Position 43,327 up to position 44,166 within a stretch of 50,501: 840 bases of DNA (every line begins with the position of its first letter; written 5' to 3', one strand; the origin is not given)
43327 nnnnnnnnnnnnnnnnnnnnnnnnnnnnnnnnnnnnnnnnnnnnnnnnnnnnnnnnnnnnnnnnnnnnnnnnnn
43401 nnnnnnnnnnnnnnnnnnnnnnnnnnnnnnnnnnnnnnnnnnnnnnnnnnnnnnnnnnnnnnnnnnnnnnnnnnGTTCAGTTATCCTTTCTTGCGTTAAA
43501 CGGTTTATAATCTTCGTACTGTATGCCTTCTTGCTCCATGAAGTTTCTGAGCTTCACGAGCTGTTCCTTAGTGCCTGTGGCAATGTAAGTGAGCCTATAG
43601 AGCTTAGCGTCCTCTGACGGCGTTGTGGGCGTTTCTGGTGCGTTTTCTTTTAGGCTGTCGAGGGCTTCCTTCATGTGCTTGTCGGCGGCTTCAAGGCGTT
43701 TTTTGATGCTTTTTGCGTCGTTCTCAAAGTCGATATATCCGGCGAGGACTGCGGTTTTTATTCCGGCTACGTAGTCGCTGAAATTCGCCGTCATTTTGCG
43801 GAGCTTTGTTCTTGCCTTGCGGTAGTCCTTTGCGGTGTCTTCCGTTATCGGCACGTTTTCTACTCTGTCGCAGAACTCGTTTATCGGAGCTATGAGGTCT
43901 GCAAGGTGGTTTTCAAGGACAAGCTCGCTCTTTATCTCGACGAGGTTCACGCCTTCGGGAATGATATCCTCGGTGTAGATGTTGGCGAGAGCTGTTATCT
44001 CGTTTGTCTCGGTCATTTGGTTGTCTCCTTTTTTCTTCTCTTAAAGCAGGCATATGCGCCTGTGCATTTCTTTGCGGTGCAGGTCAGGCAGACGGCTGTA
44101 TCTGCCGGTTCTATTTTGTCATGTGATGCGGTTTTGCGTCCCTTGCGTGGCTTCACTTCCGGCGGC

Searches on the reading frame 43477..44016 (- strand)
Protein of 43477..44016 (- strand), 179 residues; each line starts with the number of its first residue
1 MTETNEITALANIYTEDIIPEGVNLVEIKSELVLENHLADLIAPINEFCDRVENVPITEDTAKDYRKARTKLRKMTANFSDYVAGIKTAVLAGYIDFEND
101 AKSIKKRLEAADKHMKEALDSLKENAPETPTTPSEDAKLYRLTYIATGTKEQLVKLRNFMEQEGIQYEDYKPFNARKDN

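Call 54: search_protein_families(library=pfam, proteins=[window:43477-44016:-], max_evalue=0.0001)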
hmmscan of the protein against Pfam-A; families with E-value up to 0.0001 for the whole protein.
window:43477-44016:- (179 aa): 1 family
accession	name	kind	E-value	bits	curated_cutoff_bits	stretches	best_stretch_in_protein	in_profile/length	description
PF07083.16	DUF1351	-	8.1e-09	36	27.8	1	43-125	20-102/210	Protein of unknown function (DUF1351)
